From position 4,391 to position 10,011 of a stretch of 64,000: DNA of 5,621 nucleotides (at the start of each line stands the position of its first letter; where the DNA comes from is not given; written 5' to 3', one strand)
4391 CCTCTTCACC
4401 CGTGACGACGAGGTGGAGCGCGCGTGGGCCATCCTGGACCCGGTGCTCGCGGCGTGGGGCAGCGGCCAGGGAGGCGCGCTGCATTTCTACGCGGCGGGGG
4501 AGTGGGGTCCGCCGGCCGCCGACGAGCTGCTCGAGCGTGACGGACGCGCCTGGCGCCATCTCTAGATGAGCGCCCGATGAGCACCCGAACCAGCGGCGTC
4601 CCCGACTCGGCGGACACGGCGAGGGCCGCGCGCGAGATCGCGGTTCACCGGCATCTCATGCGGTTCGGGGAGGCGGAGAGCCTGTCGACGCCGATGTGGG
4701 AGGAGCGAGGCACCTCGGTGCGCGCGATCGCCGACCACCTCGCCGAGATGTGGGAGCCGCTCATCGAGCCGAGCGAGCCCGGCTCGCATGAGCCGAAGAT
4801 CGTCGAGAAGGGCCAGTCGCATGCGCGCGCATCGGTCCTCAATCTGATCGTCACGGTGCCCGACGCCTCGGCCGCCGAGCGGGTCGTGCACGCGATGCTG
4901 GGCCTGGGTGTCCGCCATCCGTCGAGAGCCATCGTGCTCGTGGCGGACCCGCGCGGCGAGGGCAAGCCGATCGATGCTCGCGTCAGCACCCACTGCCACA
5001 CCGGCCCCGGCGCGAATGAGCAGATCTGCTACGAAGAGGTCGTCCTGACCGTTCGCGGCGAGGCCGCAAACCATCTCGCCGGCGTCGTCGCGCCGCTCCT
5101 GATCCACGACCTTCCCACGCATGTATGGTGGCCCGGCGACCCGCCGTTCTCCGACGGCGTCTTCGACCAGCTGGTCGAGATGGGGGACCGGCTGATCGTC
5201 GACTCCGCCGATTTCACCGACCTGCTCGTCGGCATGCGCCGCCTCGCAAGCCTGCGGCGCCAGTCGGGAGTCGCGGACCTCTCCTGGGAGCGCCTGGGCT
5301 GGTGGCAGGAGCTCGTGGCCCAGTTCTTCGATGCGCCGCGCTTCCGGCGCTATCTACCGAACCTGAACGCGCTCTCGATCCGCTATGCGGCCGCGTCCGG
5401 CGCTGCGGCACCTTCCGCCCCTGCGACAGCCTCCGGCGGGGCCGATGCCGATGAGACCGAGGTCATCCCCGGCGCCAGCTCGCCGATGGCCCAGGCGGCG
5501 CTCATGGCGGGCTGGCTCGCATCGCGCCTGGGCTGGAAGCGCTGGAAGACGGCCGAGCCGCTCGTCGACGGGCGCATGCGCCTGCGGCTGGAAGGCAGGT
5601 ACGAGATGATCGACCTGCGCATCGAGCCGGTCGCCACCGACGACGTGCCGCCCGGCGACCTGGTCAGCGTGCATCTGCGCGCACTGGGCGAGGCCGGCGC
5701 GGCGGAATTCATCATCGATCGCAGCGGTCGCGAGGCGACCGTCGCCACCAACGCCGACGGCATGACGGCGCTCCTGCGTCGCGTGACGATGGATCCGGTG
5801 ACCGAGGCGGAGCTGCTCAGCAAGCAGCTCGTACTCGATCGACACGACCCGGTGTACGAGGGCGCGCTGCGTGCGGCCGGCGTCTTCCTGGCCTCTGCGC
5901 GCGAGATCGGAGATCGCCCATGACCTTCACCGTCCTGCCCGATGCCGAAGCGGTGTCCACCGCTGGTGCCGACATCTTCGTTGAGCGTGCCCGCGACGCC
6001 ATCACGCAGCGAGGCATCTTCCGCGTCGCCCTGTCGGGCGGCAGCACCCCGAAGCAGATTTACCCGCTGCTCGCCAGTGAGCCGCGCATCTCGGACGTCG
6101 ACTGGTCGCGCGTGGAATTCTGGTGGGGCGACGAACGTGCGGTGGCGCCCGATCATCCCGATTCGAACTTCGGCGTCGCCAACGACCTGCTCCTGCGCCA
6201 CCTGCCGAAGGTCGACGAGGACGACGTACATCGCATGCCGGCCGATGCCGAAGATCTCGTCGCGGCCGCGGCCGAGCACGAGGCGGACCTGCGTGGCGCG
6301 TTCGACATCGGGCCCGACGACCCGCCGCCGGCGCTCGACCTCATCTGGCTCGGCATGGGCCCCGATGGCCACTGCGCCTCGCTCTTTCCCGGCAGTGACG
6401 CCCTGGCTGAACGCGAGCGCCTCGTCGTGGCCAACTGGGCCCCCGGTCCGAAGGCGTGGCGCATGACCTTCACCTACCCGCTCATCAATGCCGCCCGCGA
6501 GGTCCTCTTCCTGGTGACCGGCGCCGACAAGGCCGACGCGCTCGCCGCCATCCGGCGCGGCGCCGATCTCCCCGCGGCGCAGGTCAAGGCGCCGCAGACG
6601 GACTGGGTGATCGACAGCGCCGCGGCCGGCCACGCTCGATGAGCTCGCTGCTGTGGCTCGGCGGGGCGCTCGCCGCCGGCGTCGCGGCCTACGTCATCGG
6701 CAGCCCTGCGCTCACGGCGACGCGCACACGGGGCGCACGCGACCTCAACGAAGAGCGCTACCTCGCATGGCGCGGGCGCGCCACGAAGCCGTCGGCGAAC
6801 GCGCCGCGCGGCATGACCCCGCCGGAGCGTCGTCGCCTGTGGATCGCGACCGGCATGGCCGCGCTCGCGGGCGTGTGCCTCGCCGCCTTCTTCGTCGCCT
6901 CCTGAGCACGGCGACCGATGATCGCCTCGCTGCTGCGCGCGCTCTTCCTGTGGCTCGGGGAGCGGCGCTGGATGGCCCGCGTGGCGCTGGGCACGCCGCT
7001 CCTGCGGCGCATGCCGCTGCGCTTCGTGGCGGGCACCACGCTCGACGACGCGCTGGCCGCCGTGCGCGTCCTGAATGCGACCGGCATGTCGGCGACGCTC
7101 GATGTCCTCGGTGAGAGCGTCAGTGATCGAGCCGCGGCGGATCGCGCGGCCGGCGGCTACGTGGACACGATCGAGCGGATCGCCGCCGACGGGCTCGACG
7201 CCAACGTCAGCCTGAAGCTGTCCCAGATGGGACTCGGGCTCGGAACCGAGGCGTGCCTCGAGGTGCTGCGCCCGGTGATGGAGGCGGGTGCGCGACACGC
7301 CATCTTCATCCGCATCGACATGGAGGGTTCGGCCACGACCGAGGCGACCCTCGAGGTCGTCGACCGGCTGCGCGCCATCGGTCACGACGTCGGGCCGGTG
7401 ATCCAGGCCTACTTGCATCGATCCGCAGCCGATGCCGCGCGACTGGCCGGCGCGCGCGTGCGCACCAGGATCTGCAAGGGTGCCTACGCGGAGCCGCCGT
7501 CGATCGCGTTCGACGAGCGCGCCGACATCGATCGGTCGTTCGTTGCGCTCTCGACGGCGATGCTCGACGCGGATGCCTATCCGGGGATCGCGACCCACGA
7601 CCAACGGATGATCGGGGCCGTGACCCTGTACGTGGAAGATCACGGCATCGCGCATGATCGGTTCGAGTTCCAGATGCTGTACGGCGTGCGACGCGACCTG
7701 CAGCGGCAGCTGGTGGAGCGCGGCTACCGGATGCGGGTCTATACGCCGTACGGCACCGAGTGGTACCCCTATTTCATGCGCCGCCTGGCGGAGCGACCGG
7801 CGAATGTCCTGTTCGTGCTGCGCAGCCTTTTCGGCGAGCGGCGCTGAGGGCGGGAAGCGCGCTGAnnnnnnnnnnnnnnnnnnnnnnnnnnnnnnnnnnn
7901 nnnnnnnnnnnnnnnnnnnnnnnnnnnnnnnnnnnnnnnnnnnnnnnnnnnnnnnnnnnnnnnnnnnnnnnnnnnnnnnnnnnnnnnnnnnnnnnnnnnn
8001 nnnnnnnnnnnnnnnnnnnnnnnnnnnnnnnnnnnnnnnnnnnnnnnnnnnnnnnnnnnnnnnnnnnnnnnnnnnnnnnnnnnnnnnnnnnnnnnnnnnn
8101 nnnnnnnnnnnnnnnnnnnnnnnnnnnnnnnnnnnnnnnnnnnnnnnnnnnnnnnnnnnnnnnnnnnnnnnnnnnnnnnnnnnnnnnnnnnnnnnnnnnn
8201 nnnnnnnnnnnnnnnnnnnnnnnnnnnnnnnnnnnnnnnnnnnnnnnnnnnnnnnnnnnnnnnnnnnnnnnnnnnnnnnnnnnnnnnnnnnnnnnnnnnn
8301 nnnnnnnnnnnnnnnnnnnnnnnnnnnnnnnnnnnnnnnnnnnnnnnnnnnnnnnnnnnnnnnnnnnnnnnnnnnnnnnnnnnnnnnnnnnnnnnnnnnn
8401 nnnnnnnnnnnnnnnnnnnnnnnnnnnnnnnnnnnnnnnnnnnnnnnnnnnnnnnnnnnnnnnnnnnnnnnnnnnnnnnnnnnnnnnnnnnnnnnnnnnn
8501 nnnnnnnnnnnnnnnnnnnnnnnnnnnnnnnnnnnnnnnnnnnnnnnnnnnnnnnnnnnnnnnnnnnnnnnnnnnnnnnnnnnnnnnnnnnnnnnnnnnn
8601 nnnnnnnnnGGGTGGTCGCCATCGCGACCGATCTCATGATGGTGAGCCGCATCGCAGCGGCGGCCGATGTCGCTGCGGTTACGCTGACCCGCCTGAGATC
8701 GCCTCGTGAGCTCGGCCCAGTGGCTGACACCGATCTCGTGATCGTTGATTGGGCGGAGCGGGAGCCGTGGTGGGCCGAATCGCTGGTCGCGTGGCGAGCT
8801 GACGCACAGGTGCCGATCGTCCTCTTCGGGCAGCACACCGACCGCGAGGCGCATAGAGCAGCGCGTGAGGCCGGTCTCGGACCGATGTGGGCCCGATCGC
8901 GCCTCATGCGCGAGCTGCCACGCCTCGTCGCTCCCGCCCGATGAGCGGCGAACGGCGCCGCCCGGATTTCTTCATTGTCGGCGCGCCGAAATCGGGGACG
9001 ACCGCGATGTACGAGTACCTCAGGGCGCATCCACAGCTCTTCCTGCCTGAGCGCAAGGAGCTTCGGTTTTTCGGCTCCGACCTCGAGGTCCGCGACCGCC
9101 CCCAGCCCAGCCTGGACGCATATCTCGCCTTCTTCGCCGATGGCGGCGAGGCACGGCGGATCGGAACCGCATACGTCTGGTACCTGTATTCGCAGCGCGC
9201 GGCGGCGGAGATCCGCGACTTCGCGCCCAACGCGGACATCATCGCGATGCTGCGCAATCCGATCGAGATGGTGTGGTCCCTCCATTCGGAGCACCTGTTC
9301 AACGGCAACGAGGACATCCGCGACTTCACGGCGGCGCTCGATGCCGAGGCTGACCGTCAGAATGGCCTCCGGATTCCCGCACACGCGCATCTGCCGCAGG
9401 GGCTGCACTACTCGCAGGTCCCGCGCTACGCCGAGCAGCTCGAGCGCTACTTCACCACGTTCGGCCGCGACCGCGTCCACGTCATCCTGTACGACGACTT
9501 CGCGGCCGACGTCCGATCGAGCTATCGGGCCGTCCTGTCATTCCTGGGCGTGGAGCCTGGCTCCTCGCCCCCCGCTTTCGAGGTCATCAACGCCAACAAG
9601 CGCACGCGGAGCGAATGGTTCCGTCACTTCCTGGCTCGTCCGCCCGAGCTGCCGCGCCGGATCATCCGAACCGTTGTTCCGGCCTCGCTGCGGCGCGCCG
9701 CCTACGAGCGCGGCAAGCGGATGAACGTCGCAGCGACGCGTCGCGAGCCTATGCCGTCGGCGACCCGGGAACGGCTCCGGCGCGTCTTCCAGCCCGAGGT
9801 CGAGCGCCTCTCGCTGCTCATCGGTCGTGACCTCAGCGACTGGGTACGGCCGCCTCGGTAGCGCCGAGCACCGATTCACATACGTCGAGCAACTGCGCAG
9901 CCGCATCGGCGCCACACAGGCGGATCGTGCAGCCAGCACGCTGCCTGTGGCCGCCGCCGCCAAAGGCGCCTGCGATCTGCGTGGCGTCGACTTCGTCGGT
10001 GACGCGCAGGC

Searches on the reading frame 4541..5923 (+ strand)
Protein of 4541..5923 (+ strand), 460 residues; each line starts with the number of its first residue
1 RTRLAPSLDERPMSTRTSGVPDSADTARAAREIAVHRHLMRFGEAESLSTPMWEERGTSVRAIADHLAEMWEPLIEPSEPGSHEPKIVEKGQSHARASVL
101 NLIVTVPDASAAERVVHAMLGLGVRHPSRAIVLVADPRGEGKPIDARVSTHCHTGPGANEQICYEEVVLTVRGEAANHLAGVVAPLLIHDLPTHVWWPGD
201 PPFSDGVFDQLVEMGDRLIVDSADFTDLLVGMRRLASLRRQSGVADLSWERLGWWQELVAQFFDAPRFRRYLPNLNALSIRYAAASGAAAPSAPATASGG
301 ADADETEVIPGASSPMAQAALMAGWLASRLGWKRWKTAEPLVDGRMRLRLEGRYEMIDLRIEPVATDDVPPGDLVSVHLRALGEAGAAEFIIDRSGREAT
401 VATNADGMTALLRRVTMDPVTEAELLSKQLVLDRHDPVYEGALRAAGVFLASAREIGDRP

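Call 8: search_protein_families(library=pfam, proteins=[window:4541-5923:+], max_evalue=0.001)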
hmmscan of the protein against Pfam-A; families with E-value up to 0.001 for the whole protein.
window:4541-5923:+ (460 aa): 2 families
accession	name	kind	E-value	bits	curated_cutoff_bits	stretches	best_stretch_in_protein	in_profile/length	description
PF10128.15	OpcA_G6PD_assem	-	7.5e-28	97.4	27.9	1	125-236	7-117/118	Glucose-6-phosphate dehydrogenase subunit N-terminal domain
PF20171.3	OpcA_G6PD_C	-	1.1e-17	65.1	27.7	2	309-443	37-135/135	Glucose-6-phosphate dehydrogenase subunit C-terminal domain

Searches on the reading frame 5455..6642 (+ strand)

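Call 8: search_protein_families(library=pfam, proteins=[window:5455-6642:+], max_evalue=0.001)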
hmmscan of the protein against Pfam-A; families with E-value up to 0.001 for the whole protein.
window:5455-6642:+ (395 aa): 1 family
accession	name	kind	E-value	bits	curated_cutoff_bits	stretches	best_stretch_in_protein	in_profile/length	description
PF01182.26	Glucosamine_iso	-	6.7e-72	242.4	27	1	162-382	1-221/225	Glucosamine-6-phosphate isomerases/6-phosphogluconolactonase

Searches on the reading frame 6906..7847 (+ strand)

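Call 8: search_protein_families(library=pfam, proteins=[window:6906-7847:+], max_evalue=0.001)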
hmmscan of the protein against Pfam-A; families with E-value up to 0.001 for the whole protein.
window:6906-7847:+ (313 aa): 1 family
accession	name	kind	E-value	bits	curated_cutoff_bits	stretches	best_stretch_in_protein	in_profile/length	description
PF01619.24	Pro_dh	-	3.4e-36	125.7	27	1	50-304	2-276/278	Proline dehydrogenase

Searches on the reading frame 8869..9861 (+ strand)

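Call 8: search_protein_families(library=pfam, proteins=[window:8869-9861:+], max_evalue=0.001)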
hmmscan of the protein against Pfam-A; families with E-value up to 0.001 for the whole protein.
window:8869-9861:+ (330 aa): 2 families
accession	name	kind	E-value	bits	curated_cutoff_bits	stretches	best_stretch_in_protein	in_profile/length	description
PF13469.12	Sulfotransfer_3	-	1.1e-15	58.9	27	2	32-63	1-31/216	Sulfotransferase family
PF00685.33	Sulfotransfer_1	-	5.9e-11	42.7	22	1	32-229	2-182/255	Sulfotransferase domain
